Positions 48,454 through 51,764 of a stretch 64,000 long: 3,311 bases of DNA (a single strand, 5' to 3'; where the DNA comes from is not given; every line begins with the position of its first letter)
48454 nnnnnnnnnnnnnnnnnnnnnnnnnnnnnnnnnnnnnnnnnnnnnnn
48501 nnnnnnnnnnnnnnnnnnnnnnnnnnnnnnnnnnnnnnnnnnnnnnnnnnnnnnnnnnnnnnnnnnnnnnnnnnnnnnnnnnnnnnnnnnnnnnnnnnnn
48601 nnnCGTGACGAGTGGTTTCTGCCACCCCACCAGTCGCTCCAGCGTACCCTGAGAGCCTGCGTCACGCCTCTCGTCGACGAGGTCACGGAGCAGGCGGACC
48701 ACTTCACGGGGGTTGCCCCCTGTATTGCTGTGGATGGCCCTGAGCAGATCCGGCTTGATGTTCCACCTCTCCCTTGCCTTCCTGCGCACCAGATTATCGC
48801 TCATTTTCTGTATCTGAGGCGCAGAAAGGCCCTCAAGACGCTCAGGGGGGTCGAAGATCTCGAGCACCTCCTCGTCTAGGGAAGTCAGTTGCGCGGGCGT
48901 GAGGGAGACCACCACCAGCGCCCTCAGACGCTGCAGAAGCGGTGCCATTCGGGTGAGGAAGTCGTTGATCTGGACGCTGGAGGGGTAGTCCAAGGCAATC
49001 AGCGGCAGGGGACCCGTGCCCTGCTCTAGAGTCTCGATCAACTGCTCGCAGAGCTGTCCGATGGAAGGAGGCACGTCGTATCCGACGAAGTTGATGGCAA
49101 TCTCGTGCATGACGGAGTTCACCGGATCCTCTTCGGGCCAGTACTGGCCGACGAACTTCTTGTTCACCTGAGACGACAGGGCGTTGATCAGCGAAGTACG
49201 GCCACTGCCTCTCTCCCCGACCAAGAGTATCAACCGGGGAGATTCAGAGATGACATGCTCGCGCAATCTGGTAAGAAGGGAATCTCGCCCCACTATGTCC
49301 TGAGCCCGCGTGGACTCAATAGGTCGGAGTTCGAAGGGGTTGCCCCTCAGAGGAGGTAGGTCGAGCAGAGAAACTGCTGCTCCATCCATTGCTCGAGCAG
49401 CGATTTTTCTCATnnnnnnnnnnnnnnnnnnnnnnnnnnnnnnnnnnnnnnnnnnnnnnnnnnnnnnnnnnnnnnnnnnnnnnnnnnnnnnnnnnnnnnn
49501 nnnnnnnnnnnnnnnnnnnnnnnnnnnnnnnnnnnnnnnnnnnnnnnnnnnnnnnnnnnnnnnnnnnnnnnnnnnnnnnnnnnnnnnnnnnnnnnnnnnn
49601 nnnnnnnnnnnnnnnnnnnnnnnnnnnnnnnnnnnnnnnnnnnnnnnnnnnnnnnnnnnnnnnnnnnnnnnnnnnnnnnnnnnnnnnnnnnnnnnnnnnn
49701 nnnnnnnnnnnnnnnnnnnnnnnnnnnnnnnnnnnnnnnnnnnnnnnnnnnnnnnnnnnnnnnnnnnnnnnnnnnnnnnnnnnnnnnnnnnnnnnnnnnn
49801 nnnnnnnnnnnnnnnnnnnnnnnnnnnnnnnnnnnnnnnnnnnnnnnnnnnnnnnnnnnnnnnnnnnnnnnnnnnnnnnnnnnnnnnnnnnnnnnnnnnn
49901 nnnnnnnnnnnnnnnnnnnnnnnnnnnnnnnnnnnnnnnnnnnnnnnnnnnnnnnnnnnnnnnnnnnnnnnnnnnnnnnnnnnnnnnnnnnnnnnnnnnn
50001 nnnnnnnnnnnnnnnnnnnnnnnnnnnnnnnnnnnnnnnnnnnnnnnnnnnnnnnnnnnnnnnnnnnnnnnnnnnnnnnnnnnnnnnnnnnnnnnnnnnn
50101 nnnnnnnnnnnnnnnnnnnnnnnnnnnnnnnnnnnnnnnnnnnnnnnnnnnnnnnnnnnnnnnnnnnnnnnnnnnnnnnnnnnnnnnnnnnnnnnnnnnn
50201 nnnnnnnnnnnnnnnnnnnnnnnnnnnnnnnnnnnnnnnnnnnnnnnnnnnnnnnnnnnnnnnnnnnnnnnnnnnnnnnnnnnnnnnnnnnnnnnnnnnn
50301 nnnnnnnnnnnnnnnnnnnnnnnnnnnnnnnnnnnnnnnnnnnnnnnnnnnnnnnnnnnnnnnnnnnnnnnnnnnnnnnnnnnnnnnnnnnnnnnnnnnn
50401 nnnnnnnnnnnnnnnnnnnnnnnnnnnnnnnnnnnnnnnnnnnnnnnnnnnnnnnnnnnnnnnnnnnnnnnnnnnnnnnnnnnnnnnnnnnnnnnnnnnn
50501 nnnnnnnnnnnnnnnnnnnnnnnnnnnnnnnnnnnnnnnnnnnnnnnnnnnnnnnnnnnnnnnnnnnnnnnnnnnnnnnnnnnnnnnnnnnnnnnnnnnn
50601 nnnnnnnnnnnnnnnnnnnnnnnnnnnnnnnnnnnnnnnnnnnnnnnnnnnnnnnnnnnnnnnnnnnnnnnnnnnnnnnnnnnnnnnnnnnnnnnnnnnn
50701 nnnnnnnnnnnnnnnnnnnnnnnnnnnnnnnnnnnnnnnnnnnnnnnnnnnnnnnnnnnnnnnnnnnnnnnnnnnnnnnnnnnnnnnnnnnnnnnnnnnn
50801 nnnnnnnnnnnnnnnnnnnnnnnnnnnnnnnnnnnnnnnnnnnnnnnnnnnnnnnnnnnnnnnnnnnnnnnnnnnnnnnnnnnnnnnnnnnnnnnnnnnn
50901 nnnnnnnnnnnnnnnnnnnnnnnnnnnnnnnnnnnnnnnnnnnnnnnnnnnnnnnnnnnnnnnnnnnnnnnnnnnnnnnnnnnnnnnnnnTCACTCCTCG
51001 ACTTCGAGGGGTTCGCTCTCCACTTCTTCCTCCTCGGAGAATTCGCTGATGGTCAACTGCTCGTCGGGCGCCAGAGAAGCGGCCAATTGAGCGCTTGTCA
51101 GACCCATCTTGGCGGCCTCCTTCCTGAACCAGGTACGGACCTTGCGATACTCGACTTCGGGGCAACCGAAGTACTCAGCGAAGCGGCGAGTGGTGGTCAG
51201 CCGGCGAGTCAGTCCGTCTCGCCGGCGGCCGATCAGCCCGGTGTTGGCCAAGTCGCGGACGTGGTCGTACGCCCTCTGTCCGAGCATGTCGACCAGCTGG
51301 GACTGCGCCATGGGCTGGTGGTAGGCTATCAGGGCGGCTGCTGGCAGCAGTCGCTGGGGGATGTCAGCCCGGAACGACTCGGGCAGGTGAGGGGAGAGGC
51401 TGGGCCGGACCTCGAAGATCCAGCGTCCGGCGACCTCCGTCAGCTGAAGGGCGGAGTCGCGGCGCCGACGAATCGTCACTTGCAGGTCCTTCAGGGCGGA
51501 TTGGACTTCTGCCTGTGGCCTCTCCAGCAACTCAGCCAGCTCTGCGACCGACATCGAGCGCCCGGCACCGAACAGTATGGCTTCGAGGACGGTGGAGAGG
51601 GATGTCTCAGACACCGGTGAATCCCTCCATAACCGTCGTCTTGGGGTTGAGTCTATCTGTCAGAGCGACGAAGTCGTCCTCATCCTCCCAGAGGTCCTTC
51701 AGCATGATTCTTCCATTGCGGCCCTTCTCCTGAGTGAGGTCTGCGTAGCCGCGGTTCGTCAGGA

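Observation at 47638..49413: Degenerate AAA+ / acidic linker / winged-helix protein next to the motif array: possible second initiator-like or origin-binding factor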

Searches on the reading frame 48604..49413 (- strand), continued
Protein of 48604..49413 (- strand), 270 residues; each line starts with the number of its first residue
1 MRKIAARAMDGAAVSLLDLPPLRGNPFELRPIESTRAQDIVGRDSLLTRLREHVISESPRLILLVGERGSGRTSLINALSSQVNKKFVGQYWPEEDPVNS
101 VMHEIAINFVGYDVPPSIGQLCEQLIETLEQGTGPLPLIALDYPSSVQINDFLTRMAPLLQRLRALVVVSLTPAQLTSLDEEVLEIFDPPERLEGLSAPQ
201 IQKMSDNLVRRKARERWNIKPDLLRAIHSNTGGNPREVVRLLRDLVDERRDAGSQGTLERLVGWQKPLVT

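Call 59: search_protein_families(library=pfam, proteins=[L081:11845-12885:+, L083:9823-10956:+, L084:6640-7686:+, L081:13166-13570:-, L081:6707-7858:+], max_evalue=0.1)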
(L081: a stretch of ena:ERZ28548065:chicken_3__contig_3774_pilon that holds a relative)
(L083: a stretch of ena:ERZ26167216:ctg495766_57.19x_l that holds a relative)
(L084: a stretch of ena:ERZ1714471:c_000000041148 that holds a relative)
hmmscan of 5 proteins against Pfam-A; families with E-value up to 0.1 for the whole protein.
L081:11845-12885:+ (346 aa): 0 families

L083:9823-10956:+ (377 aa): 0 families

L084:6640-7686:+ (348 aa): 0 families

L081:13166-13570:- (134 aa): 6 families
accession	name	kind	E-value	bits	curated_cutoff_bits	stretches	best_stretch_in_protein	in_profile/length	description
PF01047.28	MarR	-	2.7e-06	27.6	24.6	1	32-84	2-54/59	MarR family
PF02002.24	TFIIE_alpha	-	2.5e-05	24.5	22.9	1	32-120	12-97/105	TFIIE alpha subunit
PF09079.17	Cdc6_C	-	0.0017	18.8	25.1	1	58-105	49-95/96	CDC6, C terminal winged helix domain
PF01978.25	TrmB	-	0.0091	16.3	25.6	1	26-91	1-59/68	Sugar-specific transcriptional regulator TrmB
PF13601.12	HTH_34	-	0.018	15.7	27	1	37-91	4-58/80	Winged helix DNA-binding domain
PF21984.2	DnaD_N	-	0.094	13.4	27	0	24-97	7-84/101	DnaD N-terminal domain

L081:6707-7858:+ (383 aa): 1 family
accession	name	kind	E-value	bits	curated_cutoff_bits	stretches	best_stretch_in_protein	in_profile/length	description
PF09537.16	DUF2383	-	0.0016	19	30.8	1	197-245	27-82/111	Domain of unknown function (DUF2383)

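Call 60: search_solved_structures(query=L081:11845-12885:+, max_evalue=1)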
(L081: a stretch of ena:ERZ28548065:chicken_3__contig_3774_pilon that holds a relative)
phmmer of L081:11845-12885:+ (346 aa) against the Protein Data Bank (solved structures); distinct sequences matched with E-value up to 1: 1.
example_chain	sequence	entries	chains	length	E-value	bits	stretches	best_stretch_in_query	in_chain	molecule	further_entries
2yun_A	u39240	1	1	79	0.59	12.1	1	183-230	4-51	Nostrin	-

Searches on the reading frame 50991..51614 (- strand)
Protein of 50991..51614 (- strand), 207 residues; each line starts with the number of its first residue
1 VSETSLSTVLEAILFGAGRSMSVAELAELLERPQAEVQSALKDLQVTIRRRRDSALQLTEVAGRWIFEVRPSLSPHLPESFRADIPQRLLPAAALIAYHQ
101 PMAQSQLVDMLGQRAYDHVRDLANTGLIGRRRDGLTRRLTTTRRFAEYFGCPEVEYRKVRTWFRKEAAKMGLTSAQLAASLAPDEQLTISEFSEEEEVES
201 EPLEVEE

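Call 5: search_protein_families(library=pfam, proteins=[window:50991-51614:-], max_evalue=0.1)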
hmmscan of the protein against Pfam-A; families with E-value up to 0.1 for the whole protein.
window:50991-51614:- (207 aa): 5 families
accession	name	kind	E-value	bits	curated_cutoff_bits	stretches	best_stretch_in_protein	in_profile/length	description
PF04079.22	SMC_ScpB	-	3.1e-26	92.3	27.4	1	9-153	2-153/160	Segregation and condensation complex subunit ScpB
PF12802.13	MarR_2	-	0.00075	20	27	1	9-45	10-45/61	MarR family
PF01978.25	TrmB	-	0.00098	19.4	25.6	0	19-44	21-46/68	Sugar-specific transcriptional regulator TrmB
PF25212.1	HVO_A0114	-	0.02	15.1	27.6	0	19-45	35-61/84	HVO_A0114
PF09339.16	HTH_IclR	-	0.093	13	22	0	16-45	14-43/52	IclR helix-turn-helix domain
